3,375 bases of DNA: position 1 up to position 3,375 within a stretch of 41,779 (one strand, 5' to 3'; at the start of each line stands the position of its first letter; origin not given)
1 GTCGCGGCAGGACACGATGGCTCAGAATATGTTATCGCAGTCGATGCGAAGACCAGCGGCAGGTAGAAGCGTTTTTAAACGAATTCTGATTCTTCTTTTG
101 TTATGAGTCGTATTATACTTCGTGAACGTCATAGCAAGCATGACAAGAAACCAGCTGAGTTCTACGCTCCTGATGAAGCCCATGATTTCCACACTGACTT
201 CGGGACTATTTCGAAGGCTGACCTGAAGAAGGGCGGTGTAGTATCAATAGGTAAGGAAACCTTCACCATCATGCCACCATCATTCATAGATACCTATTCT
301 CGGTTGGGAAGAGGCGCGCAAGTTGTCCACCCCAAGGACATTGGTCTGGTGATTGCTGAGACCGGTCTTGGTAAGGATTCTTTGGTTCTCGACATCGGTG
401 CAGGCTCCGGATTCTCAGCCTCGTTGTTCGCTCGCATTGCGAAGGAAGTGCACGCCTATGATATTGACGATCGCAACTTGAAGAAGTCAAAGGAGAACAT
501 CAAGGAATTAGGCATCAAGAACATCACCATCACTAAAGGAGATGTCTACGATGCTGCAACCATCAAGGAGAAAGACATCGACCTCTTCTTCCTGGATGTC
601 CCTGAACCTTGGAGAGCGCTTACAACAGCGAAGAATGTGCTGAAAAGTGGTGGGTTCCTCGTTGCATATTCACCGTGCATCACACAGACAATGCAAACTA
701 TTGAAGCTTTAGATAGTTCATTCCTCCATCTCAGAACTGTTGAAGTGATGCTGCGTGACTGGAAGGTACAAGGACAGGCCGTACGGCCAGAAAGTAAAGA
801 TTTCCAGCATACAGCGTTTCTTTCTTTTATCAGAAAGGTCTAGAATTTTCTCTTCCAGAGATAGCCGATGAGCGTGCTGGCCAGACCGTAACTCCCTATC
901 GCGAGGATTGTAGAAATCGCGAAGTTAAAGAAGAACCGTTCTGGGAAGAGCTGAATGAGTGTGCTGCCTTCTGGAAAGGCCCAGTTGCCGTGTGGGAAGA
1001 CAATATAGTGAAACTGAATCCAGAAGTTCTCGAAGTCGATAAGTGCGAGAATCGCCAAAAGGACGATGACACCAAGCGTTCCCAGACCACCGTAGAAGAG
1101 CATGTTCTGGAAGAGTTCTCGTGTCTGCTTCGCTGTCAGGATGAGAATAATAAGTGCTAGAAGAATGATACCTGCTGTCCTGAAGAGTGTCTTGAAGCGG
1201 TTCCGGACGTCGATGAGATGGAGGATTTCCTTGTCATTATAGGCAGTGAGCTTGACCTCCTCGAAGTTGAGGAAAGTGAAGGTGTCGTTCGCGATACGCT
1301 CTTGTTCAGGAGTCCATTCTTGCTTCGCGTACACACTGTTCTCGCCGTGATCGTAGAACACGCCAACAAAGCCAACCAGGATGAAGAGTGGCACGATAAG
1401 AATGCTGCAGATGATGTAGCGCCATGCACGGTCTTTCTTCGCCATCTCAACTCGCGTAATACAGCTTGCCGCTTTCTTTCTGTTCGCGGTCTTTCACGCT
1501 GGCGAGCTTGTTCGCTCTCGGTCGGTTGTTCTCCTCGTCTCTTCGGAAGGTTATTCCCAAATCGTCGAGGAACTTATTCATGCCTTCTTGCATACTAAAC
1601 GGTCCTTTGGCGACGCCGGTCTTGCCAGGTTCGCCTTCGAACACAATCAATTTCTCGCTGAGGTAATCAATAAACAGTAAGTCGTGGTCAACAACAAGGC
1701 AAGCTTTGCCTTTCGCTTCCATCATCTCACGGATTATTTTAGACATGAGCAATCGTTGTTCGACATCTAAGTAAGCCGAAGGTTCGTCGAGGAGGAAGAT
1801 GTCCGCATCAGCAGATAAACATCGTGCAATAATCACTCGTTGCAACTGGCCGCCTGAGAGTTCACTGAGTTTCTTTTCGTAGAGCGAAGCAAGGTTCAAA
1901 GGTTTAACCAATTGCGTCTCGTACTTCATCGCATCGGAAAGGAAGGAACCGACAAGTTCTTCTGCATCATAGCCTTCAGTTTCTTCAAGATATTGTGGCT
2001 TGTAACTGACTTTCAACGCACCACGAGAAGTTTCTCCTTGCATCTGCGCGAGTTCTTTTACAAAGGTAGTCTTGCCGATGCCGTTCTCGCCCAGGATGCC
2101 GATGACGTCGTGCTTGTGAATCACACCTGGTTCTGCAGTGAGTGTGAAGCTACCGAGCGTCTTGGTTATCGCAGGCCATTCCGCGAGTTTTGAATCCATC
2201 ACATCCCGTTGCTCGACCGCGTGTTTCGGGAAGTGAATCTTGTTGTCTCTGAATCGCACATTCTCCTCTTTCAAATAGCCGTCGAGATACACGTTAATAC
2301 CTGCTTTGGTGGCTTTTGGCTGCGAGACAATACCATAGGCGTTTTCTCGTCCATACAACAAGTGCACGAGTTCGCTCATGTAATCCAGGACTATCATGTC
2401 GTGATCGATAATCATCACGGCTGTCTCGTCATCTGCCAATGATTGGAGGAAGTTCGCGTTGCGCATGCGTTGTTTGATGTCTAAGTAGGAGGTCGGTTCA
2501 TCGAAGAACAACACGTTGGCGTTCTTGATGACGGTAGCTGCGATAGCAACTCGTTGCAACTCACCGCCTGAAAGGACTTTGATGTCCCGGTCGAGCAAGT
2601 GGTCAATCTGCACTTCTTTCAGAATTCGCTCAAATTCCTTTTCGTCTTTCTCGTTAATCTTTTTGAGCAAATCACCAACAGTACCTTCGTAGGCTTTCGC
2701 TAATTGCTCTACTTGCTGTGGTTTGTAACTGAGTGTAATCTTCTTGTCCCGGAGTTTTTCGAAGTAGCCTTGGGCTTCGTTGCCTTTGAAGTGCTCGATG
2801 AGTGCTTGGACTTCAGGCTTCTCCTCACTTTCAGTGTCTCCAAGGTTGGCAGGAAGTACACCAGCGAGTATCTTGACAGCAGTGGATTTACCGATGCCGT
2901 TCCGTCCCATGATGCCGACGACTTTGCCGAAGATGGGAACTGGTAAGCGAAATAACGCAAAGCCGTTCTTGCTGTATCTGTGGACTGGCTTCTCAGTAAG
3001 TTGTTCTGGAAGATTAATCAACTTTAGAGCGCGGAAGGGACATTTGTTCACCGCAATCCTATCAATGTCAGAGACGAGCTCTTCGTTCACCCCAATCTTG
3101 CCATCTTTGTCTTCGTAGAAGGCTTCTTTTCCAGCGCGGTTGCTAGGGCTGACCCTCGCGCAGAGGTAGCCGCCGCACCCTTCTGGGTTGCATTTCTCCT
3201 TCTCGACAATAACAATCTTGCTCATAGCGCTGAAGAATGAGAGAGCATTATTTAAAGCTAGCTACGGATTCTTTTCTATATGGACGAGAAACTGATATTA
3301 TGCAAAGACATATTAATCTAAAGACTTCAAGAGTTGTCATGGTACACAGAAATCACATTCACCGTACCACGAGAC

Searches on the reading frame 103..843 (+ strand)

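Call 68: search_protein_families(library=pfam, proteins=[window:103-843:+], max_evalue=0.001)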
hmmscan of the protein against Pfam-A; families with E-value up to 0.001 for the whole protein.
window:103-843:+ (246 aa): 15 families
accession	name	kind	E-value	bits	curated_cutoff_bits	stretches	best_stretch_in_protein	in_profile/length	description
PF08704.16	GCD14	-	2.5e-25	90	26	1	71-228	20-185/247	tRNA methyltransferase complex GCD14 subunit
PF13847.12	Methyltransf_31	-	9.9e-15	54.9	27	1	92-197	4-118/145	Methyltransferase domain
PF08241.18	Methyltransf_11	-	7.4e-11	43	21.2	1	96-187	1-94/95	Methyltransferase domain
PF13649.12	Methyltransf_25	-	4.4e-10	40.6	27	1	95-184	1-97/97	Methyltransferase domain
PF01189.24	Methyltr_RsmB-F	-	1.1e-08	35.5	27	1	92-167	9-88/199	16S rRNA methyltransferase RsmB/F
PF01135.25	PCMT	-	9e-08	32.6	20.3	1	60-149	42-134/210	Protein-L-isoaspartate(D-aspartate) O-methyltransferase (PCMT)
PF05175.20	MTS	-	1.1e-07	32.1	23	1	93-161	33-101/170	Methyltransferase small domain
PF00398.26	RrnaAD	-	1.3e-06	28.1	24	1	83-156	22-93/263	Ribosomal RNA adenine dimethylase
PF06325.19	PrmA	-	4.1e-06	26.9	22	1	88-213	158-282/296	Ribosomal protein L11 methyltransferase (PrmA)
PF13578.12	Methyltransf_24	-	1.1e-05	26.7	26.3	1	97-187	2-101/105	Methyltransferase domain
PF08242.18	Methyltransf_12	-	1.5e-05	26.1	30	1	96-186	1-98/98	Methyltransferase domain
PF09445.16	Methyltransf_15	-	2e-05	24.7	22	1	94-167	3-80/165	RNA cap guanine-N2 methyltransferase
PF03602.21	Cons_hypoth95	-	2.4e-05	24.5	24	1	91-184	41-140/182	Conserved hypothetical protein 95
PF02390.23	Methyltransf_4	-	0.00038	20.4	24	1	93-174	3-88/173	Putative methyltransferase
PF01209.24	Ubie_methyltran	-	0.00095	19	20.1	0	92-188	48-151/233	ubiE/COQ5 methyltransferase family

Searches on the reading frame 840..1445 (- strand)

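Call 68: search_protein_families(library=pfam, proteins=[window:840-1445:-], max_evalue=0.001)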
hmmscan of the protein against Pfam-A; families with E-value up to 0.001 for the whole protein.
window:840-1445:- (201 aa): 1 family
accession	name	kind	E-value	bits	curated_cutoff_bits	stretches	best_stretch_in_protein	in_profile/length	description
PF07314.17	Lit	-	3.8e-19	69.8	24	1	67-172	70-176/176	Lipoprotein intramolecular transacylase Lit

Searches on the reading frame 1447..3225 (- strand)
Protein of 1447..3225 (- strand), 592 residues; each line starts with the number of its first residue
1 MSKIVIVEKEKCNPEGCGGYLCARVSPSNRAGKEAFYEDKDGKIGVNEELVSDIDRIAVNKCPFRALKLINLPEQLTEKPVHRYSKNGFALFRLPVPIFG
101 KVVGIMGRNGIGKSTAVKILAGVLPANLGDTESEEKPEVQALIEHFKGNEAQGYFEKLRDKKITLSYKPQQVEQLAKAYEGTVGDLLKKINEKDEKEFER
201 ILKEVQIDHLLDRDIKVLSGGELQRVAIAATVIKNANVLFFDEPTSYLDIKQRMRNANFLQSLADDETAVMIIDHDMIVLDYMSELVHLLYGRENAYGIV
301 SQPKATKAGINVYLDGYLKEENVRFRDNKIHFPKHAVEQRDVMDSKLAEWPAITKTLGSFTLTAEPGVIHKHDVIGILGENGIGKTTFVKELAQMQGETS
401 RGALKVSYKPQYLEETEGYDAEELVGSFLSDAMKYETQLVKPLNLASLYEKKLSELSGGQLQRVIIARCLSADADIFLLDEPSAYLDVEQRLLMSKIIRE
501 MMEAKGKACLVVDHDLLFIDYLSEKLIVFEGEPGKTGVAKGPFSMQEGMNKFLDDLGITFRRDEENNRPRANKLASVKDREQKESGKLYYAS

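Call 68: search_protein_families(library=pfam, proteins=[window:1447-3225:-], max_evalue=0.001)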
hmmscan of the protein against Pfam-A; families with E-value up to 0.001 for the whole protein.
window:1447-3225:- (592 aa): 11 families
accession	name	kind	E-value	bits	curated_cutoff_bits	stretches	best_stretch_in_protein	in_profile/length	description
PF00005.33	ABC_tran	-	4e-38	131.5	25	2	100-246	11-137/137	ABC transporter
PF13304.12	AAA_21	-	2.8e-11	44.5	27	0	103-156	2-61/304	AAA domain, putative AbiEii toxin, Type IV TA system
PF02463.25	SMC_N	-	6.3e-11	42.6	40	1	97-290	21-212/220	RecF/RecN/SMC N terminal domain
PF13476.12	AAA_23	-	5.1e-06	27.7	27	0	101-206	20-113/201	AAA domain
PF00910.28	RNA_helicase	-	0.00018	22.4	21.5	0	377-400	3-26/105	RNA helicase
PF05272.17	VapE-like_dom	-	0.00021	21.3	25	0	363-395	43-74/217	Virulence-associated protein E-like domain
PF05729.18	NACHT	-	0.00024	21.4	26.7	0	374-395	2-23/167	NACHT domain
PF13401.12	AAA_22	-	0.00029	21.6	27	0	374-450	7-65/130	AAA domain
PF20720.3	nSTAND3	-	0.00047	20.3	27.2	0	369-394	14-39/155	Novel STAND NTPase 3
PF13479.12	AAA_24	-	0.00088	19.6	27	0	375-392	5-22/195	AAA domain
PF13191.12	AAA_16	-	0.00095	20.1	32.6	0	376-405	28-61/167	AAA ATPase domain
